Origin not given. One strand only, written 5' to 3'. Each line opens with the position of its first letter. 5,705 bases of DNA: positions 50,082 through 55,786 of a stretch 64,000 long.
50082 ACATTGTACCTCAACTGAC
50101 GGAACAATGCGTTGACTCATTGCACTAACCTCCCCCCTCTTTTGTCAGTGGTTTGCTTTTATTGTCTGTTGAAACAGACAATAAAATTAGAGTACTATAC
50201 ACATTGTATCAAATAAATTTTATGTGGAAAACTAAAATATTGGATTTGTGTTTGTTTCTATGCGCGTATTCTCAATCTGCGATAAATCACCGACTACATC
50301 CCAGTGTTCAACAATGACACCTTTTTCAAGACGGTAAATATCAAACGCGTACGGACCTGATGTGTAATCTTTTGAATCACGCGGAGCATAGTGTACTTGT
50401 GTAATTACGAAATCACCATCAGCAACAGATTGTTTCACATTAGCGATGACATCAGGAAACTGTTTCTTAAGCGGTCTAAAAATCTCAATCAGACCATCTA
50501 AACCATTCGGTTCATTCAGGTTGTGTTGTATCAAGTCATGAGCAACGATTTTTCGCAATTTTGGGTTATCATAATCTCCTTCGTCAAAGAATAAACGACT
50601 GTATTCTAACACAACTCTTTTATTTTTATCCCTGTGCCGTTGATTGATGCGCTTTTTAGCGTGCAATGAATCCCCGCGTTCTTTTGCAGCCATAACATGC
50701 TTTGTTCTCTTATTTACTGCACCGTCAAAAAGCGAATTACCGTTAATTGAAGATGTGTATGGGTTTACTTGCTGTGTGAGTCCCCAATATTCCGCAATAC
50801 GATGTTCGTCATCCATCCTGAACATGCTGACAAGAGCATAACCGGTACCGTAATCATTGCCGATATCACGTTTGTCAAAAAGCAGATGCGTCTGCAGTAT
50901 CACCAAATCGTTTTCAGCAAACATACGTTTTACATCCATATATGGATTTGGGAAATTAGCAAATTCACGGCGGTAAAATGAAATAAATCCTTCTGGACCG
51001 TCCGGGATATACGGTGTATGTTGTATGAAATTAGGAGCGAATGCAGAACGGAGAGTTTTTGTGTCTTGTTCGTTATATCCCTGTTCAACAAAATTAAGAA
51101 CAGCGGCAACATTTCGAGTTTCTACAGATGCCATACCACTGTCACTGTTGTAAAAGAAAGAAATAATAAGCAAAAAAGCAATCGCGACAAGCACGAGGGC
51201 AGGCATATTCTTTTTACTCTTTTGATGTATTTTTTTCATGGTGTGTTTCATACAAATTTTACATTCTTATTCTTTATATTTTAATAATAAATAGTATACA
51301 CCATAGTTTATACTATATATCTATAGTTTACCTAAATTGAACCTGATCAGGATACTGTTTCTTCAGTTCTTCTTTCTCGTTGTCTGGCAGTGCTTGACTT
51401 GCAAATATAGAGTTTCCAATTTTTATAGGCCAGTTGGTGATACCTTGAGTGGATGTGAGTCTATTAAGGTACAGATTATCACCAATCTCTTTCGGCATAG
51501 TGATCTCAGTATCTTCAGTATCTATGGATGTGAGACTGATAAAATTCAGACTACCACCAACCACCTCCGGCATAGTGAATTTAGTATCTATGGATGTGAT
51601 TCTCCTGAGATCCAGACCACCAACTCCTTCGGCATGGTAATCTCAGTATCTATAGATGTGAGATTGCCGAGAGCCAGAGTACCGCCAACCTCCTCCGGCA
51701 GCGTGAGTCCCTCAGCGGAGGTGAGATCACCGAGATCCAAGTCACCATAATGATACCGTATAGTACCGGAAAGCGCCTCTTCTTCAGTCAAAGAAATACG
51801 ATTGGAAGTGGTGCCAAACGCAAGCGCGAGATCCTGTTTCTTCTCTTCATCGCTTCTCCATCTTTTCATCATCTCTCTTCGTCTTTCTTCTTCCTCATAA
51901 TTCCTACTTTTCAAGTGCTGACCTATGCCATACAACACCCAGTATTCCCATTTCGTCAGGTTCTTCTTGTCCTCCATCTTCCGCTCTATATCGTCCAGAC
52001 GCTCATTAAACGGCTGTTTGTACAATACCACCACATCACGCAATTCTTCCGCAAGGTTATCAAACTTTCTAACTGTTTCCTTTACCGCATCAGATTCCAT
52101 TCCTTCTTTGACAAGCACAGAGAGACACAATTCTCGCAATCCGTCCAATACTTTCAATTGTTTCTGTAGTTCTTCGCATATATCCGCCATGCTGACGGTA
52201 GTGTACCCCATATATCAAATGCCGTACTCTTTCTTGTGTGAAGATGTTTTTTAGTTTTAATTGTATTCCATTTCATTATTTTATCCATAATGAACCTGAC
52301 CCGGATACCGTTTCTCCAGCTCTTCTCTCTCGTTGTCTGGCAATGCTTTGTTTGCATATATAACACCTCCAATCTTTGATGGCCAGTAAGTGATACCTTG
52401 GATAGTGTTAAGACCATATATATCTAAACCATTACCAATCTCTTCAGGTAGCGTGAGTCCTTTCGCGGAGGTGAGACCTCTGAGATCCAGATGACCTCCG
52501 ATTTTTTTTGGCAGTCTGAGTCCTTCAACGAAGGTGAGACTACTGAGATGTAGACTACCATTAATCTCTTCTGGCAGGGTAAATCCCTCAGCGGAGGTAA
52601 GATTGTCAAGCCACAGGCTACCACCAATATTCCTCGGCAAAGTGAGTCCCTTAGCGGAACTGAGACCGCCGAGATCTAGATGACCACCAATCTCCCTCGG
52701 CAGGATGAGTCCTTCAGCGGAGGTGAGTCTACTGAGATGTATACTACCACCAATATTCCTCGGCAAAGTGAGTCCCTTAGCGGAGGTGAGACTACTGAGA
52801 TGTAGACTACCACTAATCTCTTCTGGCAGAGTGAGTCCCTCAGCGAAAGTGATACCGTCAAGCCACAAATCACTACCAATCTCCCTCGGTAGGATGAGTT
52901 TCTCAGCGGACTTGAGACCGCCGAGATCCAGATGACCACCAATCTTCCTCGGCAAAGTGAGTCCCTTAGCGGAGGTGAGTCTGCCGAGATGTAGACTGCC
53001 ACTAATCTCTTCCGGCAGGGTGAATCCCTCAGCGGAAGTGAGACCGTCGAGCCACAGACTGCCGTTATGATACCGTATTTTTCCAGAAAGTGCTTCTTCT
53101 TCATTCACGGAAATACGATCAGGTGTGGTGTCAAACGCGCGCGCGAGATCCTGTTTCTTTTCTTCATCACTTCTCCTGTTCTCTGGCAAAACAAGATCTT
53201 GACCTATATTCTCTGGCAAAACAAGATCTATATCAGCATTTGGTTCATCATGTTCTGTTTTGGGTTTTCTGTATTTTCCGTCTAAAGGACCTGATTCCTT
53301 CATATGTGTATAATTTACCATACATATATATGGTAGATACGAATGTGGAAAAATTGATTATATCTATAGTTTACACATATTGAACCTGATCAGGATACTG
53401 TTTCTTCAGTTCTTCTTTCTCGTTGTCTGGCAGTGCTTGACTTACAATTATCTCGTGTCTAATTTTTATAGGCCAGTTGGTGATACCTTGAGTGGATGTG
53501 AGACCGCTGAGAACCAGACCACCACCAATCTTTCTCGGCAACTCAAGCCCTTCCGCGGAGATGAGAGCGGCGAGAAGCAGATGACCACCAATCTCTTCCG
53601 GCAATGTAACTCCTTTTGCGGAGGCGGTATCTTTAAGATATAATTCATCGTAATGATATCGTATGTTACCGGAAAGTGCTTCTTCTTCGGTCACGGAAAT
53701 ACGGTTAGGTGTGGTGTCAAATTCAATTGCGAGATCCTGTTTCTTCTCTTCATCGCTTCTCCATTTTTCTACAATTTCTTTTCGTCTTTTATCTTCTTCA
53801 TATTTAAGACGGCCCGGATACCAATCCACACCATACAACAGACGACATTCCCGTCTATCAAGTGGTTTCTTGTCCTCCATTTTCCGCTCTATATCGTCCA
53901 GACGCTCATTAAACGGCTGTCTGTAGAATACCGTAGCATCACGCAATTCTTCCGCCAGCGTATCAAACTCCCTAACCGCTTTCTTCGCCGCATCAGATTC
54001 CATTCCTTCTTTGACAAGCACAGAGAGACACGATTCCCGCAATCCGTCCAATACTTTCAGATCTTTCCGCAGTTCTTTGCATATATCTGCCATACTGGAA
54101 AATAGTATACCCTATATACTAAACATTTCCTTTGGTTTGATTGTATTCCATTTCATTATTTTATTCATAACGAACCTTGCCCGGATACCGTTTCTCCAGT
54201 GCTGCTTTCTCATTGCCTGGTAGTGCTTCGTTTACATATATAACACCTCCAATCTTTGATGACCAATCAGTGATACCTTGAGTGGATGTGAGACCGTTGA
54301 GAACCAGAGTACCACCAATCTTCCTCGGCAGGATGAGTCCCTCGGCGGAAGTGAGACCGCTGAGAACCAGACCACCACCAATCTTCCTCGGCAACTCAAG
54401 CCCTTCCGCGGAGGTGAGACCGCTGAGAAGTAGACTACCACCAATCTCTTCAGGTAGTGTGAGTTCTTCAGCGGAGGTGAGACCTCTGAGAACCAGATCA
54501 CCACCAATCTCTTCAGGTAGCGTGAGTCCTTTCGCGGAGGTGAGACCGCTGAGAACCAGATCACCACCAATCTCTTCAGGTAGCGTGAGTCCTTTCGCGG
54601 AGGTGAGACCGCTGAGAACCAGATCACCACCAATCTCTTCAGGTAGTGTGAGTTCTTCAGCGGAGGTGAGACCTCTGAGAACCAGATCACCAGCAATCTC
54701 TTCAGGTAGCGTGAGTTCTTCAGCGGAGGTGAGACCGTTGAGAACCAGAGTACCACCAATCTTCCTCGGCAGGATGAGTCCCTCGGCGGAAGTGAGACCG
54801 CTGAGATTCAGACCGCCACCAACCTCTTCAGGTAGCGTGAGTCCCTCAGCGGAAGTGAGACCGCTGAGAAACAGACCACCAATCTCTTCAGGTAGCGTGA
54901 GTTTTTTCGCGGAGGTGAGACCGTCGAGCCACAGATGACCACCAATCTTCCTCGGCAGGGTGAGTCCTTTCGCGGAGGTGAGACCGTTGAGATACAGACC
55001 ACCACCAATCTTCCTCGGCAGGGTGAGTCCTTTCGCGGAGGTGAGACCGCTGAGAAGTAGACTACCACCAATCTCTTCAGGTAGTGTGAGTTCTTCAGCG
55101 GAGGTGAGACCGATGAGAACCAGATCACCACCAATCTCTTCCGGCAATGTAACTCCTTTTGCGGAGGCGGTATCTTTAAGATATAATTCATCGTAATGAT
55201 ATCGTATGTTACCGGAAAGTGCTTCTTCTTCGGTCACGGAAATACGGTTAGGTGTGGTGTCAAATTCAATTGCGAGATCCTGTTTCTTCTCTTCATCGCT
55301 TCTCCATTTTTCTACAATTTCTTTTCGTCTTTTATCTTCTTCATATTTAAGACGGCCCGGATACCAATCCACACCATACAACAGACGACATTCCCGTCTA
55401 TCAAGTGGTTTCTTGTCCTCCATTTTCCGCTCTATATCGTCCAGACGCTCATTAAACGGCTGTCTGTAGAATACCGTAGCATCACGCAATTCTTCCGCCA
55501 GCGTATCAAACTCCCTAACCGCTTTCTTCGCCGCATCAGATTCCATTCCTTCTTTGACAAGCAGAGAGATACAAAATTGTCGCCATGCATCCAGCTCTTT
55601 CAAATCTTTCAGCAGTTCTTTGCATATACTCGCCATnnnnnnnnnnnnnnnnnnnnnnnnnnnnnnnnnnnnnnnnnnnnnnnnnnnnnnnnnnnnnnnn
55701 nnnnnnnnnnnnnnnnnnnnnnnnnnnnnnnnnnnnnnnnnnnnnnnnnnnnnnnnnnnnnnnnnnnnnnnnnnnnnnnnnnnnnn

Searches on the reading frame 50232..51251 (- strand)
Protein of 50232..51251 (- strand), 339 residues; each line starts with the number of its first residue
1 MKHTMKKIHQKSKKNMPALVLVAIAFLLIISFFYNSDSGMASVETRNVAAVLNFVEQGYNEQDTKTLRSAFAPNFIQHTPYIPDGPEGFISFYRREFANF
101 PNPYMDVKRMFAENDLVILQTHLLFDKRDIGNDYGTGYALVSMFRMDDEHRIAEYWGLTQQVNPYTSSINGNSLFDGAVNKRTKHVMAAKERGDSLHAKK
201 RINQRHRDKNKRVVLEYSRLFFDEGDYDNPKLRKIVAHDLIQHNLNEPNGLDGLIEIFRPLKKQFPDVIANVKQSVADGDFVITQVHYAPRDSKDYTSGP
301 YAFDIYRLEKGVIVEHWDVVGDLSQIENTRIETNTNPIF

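Call 36: search_protein_families(library=pfam, proteins=[window:50232-51251:-], max_evalue=0.001)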
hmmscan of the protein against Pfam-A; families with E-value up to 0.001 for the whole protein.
window:50232-51251:- (339 aa): 2 families
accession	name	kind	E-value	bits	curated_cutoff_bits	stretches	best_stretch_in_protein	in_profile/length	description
PF07366.18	SnoaL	-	1.4e-25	89.9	28.4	2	50-160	2-118/126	SnoaL-like polyketide cyclase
PF12680.13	SnoaL_2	-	1.4e-21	77.4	27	2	53-155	3-102/102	SnoaL-like domain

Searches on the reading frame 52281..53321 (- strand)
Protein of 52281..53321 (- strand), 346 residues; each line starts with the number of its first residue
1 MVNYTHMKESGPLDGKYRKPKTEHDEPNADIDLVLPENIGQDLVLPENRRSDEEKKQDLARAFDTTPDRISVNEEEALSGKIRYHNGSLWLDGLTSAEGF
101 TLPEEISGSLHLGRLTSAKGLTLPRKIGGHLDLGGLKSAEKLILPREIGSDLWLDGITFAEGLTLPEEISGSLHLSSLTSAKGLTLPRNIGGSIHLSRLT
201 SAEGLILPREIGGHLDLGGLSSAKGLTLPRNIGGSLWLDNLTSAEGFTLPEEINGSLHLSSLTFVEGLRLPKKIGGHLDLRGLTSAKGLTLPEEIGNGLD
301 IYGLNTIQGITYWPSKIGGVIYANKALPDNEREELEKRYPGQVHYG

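Call 6: search_protein_families(library=pfam, proteins=[window:52281-53321:-], max_evalue=0.01)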
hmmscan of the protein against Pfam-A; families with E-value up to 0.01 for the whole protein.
window:52281-53321:- (346 aa): 1 family
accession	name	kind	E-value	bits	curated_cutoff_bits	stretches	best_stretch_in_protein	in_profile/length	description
PF04399.18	Glutaredoxin2_C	-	0.0096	16.2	32.8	0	258-275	94-111/130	Glutaredoxin 2, C terminal domain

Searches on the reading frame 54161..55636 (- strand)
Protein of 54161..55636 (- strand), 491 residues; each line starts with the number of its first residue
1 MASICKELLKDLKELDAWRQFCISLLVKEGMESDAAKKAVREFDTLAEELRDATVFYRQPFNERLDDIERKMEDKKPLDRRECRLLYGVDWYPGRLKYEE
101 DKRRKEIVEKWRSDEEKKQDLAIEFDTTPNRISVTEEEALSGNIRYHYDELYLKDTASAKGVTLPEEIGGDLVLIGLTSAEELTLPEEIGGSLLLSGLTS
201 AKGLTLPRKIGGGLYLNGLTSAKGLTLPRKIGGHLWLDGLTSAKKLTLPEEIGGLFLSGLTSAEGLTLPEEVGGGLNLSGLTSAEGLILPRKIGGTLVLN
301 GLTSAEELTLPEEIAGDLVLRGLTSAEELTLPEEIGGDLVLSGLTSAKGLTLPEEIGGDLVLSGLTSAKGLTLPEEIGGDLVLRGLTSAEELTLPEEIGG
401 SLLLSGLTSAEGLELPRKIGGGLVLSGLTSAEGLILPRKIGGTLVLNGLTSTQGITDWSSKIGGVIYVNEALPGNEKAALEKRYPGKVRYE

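Call 6: search_protein_families(library=pfam, proteins=[window:54161-55636:-], max_evalue=0.01)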
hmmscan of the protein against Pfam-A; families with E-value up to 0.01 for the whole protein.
window:54161-55636:- (491 aa): 1 family
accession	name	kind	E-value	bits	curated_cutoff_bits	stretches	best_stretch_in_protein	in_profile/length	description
PF14821.11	Thr_synth_N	-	1.2e-06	29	25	0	359-377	16-34/79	Threonine synthase N terminus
